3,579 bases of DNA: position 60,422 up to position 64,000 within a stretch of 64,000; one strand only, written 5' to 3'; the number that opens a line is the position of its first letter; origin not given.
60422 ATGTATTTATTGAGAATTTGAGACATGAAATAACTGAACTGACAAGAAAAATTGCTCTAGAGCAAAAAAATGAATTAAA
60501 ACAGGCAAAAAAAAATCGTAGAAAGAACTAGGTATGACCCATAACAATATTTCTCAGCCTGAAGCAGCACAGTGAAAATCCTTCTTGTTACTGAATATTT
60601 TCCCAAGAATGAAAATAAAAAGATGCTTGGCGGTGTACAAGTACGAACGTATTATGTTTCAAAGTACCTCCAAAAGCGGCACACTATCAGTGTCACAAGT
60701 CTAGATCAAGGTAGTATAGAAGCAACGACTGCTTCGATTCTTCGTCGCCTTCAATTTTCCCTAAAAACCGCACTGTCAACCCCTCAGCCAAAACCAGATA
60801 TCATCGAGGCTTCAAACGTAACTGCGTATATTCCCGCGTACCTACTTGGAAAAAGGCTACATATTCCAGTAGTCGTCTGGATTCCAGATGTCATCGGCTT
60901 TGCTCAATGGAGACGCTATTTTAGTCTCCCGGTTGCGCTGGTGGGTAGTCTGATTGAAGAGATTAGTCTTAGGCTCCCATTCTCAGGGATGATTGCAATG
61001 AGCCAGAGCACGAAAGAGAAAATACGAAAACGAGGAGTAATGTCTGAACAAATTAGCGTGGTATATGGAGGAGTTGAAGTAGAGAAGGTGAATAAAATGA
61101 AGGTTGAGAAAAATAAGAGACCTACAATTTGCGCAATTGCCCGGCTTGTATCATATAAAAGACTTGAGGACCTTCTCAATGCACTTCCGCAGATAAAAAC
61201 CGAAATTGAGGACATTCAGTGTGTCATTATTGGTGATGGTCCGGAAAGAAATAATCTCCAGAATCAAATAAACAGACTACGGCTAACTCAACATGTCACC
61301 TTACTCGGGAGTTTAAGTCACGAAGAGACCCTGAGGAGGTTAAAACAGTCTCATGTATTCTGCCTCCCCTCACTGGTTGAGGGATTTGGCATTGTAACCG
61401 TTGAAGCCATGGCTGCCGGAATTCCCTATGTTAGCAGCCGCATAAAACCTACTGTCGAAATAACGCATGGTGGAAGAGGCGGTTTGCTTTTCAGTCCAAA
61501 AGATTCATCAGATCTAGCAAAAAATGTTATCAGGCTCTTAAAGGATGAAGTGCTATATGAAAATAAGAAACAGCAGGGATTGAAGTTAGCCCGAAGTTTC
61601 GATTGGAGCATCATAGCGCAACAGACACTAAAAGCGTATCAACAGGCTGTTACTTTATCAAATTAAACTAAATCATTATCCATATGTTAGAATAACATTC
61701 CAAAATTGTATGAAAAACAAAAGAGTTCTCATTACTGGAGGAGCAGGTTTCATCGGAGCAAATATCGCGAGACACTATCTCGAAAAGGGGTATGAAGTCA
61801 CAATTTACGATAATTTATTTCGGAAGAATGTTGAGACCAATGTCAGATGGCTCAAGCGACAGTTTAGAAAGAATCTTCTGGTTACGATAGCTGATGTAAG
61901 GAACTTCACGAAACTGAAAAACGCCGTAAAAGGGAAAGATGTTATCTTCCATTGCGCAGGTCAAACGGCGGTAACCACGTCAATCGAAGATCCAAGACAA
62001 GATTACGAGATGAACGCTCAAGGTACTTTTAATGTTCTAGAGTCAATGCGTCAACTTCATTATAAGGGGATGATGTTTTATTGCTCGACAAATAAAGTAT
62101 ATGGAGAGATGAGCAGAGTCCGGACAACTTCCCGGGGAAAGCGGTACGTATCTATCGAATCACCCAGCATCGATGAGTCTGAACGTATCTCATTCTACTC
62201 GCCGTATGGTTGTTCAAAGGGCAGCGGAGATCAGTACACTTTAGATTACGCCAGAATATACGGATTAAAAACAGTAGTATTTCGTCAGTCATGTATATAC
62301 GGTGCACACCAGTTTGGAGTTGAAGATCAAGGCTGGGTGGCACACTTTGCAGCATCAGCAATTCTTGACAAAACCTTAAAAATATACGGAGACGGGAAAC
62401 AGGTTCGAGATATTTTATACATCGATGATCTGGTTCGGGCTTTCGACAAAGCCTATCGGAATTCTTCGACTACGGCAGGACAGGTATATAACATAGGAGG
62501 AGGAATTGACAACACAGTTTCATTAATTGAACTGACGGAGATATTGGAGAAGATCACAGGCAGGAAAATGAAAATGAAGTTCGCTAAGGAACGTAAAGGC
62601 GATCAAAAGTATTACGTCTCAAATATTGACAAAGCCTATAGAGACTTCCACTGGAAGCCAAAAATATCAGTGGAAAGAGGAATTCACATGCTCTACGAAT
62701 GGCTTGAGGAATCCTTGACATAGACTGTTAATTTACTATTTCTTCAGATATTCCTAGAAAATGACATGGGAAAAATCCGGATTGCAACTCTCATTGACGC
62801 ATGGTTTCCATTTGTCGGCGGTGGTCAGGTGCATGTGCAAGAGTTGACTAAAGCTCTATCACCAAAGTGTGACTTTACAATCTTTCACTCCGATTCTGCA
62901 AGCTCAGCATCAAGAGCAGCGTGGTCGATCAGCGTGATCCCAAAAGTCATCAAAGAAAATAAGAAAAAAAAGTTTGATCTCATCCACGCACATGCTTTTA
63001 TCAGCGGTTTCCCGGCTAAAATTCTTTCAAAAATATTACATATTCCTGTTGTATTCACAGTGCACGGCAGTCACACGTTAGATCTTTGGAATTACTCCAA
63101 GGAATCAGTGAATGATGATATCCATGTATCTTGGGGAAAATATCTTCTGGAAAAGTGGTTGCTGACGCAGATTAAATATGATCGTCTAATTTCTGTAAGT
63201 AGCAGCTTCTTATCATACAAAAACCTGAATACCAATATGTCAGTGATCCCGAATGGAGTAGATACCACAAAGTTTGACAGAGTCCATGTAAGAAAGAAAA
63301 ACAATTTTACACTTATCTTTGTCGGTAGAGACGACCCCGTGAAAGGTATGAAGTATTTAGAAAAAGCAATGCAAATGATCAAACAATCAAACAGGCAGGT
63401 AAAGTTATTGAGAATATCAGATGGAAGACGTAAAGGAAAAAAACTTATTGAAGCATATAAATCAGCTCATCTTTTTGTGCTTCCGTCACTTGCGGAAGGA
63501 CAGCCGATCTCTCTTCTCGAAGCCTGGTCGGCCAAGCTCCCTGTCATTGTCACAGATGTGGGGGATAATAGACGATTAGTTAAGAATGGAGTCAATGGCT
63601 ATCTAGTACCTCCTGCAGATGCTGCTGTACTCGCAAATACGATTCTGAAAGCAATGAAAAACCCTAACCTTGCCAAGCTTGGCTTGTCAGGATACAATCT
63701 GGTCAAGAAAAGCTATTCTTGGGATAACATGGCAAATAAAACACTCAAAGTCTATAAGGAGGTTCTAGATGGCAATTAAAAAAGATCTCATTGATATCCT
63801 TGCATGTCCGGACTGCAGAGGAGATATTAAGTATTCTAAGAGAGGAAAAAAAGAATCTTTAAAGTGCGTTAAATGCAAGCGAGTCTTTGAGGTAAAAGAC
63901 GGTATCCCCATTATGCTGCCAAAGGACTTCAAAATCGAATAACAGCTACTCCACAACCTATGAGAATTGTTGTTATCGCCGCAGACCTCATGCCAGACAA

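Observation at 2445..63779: Hyper-expanded lipid-carrier-dependent glycosylation island: ~25 GT-C-like transferases plus ~6 polyprenyl-P-sugar synthases on one strand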

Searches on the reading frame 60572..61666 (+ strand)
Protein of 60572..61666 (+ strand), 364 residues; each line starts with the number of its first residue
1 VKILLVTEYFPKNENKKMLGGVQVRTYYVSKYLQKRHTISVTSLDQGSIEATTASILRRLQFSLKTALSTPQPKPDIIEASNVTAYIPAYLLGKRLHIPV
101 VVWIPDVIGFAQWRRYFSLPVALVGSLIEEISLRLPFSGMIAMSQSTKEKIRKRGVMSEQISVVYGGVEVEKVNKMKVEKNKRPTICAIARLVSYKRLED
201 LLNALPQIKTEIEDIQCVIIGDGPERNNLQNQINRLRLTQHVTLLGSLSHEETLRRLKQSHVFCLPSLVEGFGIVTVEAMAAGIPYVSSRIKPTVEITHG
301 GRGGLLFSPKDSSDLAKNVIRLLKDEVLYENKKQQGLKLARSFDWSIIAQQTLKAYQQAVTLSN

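Call 7: search_protein_families(library=pfam, proteins=[window:60572-61666:+], max_evalue=0.01)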
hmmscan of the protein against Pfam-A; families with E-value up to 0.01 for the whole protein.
window:60572-61666:+ (364 aa): 5 families
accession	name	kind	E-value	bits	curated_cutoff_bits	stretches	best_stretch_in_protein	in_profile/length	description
PF00534.26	Glycos_transf_1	-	2.7e-39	134.9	26.4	1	177-336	9-169/172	Glycosyl transferases group 1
PF13692.12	Glyco_trans_1_4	-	3.2e-33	115.4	27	1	183-325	1-142/142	Glycosyl transferases group 1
PF20706.3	GT4-conflict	-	6.1e-09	35.8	26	1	166-289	179-311/385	Family 4 Glycosyltransferase in conflict systems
PF13439.12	Glyco_transf_4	-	6.2e-09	36.5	28.5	1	20-171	2-169/170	Glycosyltransferase Family 4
PF13579.12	Glyco_trans_4_4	-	7.1e-06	26.9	29.7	1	62-165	61-156/158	Glycosyl transferase 4-like domain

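Call 81: search_protein_families(library=ncbifam, proteins=[window:60572-61666:+], max_evalue=1e-10)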
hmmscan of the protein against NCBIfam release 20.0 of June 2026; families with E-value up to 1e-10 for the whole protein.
window:60572-61666:+ (364 aa): 28 families (the best 25 are shown)
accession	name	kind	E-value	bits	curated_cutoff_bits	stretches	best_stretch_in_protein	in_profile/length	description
NF041876.1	EPS_EpsE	equivalog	5.6e-33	114.7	400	1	154-347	181-384/389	exopolysaccharide biosynthesis GT4 family glycosyltransferase EpsE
TIGR03999.1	thiol_BshA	equivalog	5.3e-29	101.3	273.7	1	141-360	149-374/375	N-acetyl-alpha-D-glucosaminyl L-malate synthase BshA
TIGR02149.1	glgA_Coryne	subfamily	1.4e-25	90.2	302.4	1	1-359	1-390/391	glycogen synthase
TIGR04063.1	stp3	hypoth_equivalog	9.2e-23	80.8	442.05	1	71-359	89-395/397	TIGR04063 family PEP-CTERM/XrtA system glycosyltransferase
NF007396.0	PRK09922.1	equivalog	2.8e-22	79.1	385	1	141-333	140-334/361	lipopolysaccharide 1,6-galactosyltransferase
TIGR03088.1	stp2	hypoth_equivalog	8.5e-22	77.7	409.05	1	142-358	142-372/374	TIGR03088 family PEP-CTERM/XrtA system glycosyltransferase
NF038295.1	EPS_HpsP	equivalog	1.1e-21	77.3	550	1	166-358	183-386/388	hormogonium polysaccharide biosynthesis glycosyltransferase HpsP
TIGR04047.1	MSMEG_0565_glyc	hypoth_equivalog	1.3e-21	77.1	259.85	1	173-358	183-373/373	MSMEG_0565 family glycosyltransferase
NF050063.1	ProtGlycPglJ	equivalog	1.7e-20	73.6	500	1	143-354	151-361/363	N-acetylgalactosamine-N,N'-diacetylbacillosaminyl-diphospho-undecaprenol 4-alpha-N-acetylgalactosaminyltransferase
NF041010.1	glycosy_Agl16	equivalog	2.6e-20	72.6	575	1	138-358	135-350/352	glycosylation protein Agl16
NF047684.1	TeichurnBiosyTuaC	equivalog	1.6e-19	70.1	550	1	175-359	212-389/391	teichuronic acid biosynthesis protein TuaC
NF047880.1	glyco_SdgA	exception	1.3e-18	66.9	800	1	156-347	286-478/488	serine-aspartate repeat adhesin O-glycosyltransferase SdgA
TIGR03449.1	mycothiol_MshA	equivalog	2.8e-18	66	462.5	1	144-360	173-404/406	D-inositol-3-phosphate glycosyltransferase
TIGR04005.1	wcaL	equivalog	2.1e-16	59.8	537.6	1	140-350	178-397/406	colanic acid biosynthesis glycosyltransferase WcaL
NF050056.1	ProtGlycPglH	equivalog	2.8e-16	59.5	600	1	176-355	172-349/354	GalNAc-alpha-(1->4)-GalNAc-alpha-(1->3)-diNAcBac-PP-undecaprenol alpha-1,4-N-acetyl-D-galactosaminyltransferase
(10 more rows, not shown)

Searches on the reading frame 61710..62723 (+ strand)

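Call 7: search_protein_families(library=pfam, proteins=[window:61710-62723:+], max_evalue=0.01)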
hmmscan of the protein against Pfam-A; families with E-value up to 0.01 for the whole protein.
window:61710-62723:+ (337 aa): 14 families
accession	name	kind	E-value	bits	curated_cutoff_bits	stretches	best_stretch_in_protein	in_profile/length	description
PF16363.11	GDP_Man_Dehyd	-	2.4e-47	162.5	27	1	7-327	1-331/332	GDP-mannose 4,6 dehydratase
PF01370.27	Epimerase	-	8.4e-47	160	20.9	1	6-263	1-240/240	NAD dependent epimerase/dehydratase family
PF01073.25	3Beta_HSD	-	1.6e-19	70.4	22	1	7-245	1-225/280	3-beta hydroxysteroid dehydrogenase/isomerase family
PF07993.18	NAD_binding_4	-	1.2e-13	51.2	20.1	1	8-243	1-256/258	Male sterility protein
PF04321.23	RmlD_sub_bind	-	2.2e-11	43.8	27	1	5-225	2-175/287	RmlD substrate binding domain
PF02719.21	Polysacc_synt_2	-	1.3e-10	41.4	20.2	1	6-131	1-132/293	Polysaccharide biosynthesis protein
PF00106.31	adh_short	-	3.8e-08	33.5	26.6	1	4-112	1-118/195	short chain dehydrogenase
PF13460.12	NAD_binding_10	-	2e-05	25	27.2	1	10-122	1-94/184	NAD(P)H-binding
PF05368.20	NmrA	-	2.2e-05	24.6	27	1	3-87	2-79/298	NmrA-like family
PF13241.12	NAD_binding_7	-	0.00041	21.3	22.1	1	1-92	5-78/104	Putative NAD(P)-binding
PF13561.12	adh_short_C2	-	0.0012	18.9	27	1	15-117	8-119/236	Enoyl-(Acyl carrier protein) reductase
PF03446.21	NAD_binding_2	-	0.0069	16.8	21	0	11-89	6-69/161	NAD binding domain of 6-phosphogluconate dehydrogenase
PF08659.16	KR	-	0.0083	16.5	22.6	0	6-136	3-146/180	KR domain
PF02737.24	3HCDH_N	-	0.0095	16.3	22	0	11-49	6-43/180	3-hydroxyacyl-CoA dehydrogenase, NAD binding domain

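Call 81: search_protein_families(library=ncbifam, proteins=[window:61710-62723:+], max_evalue=1e-10)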
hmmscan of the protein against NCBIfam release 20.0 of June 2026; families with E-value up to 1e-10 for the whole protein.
window:61710-62723:+ (337 aa): 16 families
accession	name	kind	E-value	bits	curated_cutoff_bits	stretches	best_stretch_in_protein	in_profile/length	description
TIGR01181.1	dTDP_gluc_dehyt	equivalog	5e-52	177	365.1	1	5-333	1-312/321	dTDP-glucose 4,6-dehydratase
TIGR01179.1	galE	equivalog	2.4e-46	158.1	262.3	1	5-334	1-327/332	UDP-glucose 4-epimerase GalE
NF007490.0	PRK10084.1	subfamily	4.1e-36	124.7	649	1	5-332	2-334/361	dTDP-glucose 4,6-dehydratase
TIGR04180.1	EDH_00030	hypoth_equivalog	1.3e-32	113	475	1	6-303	1-276/297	NAD-dependent 4,6-dehydratase LegB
NF007582.0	PRK10217.1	equivalog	2.8e-29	102.3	698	1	4-331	2-330/355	dTDP-glucose 4,6-dehydratase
NF007956.0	PRK10675.1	subfamily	1.6e-28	99.8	394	1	5-331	2-328/338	UDP-glucose 4-epimerase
TIGR02622.1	CDP_4_6_dhtase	equivalog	3.1e-24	85.8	278.45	1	2-137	3-139/352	CDP-glucose 4,6-dehydratase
TIGR02197.1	heptose_epim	equivalog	5.2e-21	75.1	274.6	1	6-333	1-314/316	ADP-glyceromanno-heptose 6-epimerase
NF011728.1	PRK15181.1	equivalog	1.6e-20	73.4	760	1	3-331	15-336/348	Vi polysaccharide biosynthesis UDP-N-acetylglucosaminuronic acid C-4 epimerase TviC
NF042422.1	oxyalk_red_OleD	equivalog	2.1e-20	73.4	580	1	5-271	2-240/329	2-alkyl-3-oxoalkanoate reductase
NF008872.0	PRK11908.1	equivalog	6.3e-17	61.6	294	1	4-331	2-334/349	bifunctional UDP-4-keto-pentose/UDP-xylose synthase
NF042423.1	oxyalk_red_Shew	equivalog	1.8e-16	60.2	580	1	2-270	7-244/331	2-alkyl-3-oxoalkanoate reductase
TIGR03466.1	HpnA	hypoth_equivalog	6.8e-16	58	367.65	1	5-137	2-123/327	hopanoid-associated sugar epimerase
NF041015.1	UDPsulfquin_syn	equivalog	5.3e-15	55.3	575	1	4-289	1-319/384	UDP-sulfoquinovose synthase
NF047922.1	GDPFucSynFcl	equivalog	5e-13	49.2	500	1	213-332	187-301/308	GDP-L-fucose synthase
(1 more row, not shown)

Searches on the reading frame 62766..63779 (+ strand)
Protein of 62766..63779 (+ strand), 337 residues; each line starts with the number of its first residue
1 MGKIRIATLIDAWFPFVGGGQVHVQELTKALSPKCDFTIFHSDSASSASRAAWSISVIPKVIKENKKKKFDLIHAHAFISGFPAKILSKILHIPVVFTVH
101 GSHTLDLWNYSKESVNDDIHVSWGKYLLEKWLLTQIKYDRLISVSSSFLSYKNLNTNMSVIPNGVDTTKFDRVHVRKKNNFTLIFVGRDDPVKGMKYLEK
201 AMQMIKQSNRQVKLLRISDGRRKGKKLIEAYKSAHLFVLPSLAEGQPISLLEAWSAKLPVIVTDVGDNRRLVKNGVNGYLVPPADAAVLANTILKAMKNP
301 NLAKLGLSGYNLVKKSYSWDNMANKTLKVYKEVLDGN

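Call 7: search_protein_families(library=pfam, proteins=[window:62766-63779:+], max_evalue=0.01)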
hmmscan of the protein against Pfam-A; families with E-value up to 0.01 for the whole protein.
window:62766-63779:+ (337 aa): 6 families
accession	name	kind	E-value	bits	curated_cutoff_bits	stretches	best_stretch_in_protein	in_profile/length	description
PF00534.26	Glycos_transf_1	-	2.2e-27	96.1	26.4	2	222-303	81-162/172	Glycosyl transferases group 1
PF13692.12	Glyco_trans_1_4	-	8.8e-26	91.3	27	1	225-299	68-142/142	Glycosyl transferases group 1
PF13439.12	Glyco_transf_4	-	9.7e-16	58.7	28.5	1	17-168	1-169/170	Glycosyltransferase Family 4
PF13579.12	Glyco_trans_4_4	-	5.9e-07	30.4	29.7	1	66-163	68-157/158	Glycosyl transferase 4-like domain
PF13477.12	Glyco_trans_4_2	-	7.7e-07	29.8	23.4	1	45-112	53-119/139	Glycosyl transferase 4-like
PF20706.3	GT4-conflict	-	3.3e-05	23.5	26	1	194-264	245-312/385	Family 4 Glycosyltransferase in conflict systems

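Call 26: find_encoding_contigs(protein=window:62766-63779:+, flank=10000, max_places=3)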
Protein window:62766-63779:+ (337 aa): 1 contig read that carries it; 1 place shown.
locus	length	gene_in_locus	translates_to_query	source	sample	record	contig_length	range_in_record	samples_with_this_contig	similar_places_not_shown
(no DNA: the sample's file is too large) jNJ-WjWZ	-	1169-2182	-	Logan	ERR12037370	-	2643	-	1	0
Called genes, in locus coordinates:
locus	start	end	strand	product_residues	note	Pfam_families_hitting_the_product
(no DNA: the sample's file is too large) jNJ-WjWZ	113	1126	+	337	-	PF00106:adh_short, PF01073:3Beta_HSD, PF01370:Epimerase, PF02719:Polysacc_synt_2, PF04321:RmlD_sub_bind, PF05368:NmrA (faint), PF07993:NAD_binding_4, PF16363:GDP_Man_Dehyd, +1 more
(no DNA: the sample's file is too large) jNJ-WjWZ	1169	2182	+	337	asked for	PF13439:Glyco_transf_4, PF13477:Glyco_trans_4_2 (weak), PF13579:Glyco_trans_4_4 (weak), PF00534:Glycos_transf_1, PF13692:Glyco_trans_1_4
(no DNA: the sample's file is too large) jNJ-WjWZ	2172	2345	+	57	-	PF03966:Trm112p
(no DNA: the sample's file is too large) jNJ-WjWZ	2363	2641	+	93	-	?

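Call 81: search_protein_families(library=ncbifam, proteins=[window:62766-63779:+], max_evalue=1e-10)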
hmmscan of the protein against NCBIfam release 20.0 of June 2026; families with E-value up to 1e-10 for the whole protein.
window:62766-63779:+ (337 aa): 15 families
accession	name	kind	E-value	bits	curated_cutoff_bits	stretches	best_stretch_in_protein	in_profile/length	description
TIGR02149.1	glgA_Coryne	subfamily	2.8e-28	99.2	302.4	1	224-334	274-391/391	glycogen synthase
TIGR03088.1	stp2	hypoth_equivalog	3.7e-27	95.3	409.05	1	231-334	270-374/374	TIGR03088 family PEP-CTERM/XrtA system glycosyltransferase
NF041876.1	EPS_EpsE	equivalog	4.3e-27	95.4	400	1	225-323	287-386/389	exopolysaccharide biosynthesis GT4 family glycosyltransferase EpsE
NF047684.1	TeichurnBiosyTuaC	equivalog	9.6e-22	77.4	550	1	220-334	276-390/391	teichuronic acid biosynthesis protein TuaC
NF038295.1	EPS_HpsP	equivalog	4.7e-19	68.6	550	1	223-333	277-387/388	hormogonium polysaccharide biosynthesis glycosyltransferase HpsP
TIGR03449.1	mycothiol_MshA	equivalog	5.5e-19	68.3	462.5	1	224-334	294-404/406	D-inositol-3-phosphate glycosyltransferase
NF038229.1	Glyco4_Geo_Pelo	equivalog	7.9e-18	64.6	400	0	229-334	233-337/338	GPMC system family 4 glycosyltransferase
TIGR02472.1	sucr_P_syn_N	equivalog_domain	2.1e-17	63.1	576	0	232-328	339-436/439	sucrose-phosphate synthase, putative, glycosyltransferase domain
TIGR03999.1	thiol_BshA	equivalog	2e-15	56.6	273.7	1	175-334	224-374/375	N-acetyl-alpha-D-glucosaminyl L-malate synthase BshA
NF038011.1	PelF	equivalog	5.3e-15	55.4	100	0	234-330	384-489/489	GT4 family glycosyltransferase PelF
TIGR04047.1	MSMEG_0565_glyc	hypoth_equivalog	1.2e-14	54.2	259.85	0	195-332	239-373/373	MSMEG_0565 family glycosyltransferase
TIGR04063.1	stp3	hypoth_equivalog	2.6e-13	49.6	442.05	0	247-334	308-396/397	TIGR04063 family PEP-CTERM/XrtA system glycosyltransferase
NF012028.0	PRK15484.1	subfamily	3.3e-13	49.5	618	0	225-331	268-376/380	lipopolysaccharide N-acetylglucosaminyltransferase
NF041010.1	glycosy_Agl16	equivalog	1.9e-12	46.7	575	0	182-333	207-351/352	glycosylation protein Agl16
NF038298.1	EPS_HpsO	equivalog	4.6e-11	42.1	575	0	250-333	305-387/388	hormogonium polysaccharide biosynthesis glycosyltransferase HpsO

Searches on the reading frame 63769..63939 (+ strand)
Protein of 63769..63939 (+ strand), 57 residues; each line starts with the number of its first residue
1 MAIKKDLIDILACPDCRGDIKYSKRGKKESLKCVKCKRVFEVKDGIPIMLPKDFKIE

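Call 103: search_protein_families(library=pfam, proteins=[window:63769-63939:+], max_evalue=0.001)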
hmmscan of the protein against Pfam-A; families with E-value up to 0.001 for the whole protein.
seq(57 aa): 1 family
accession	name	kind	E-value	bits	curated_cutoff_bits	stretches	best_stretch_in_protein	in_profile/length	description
PF03966.22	Trm112p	-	1.6e-08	34.8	22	1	4-45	1-40/40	Trm112p-like protein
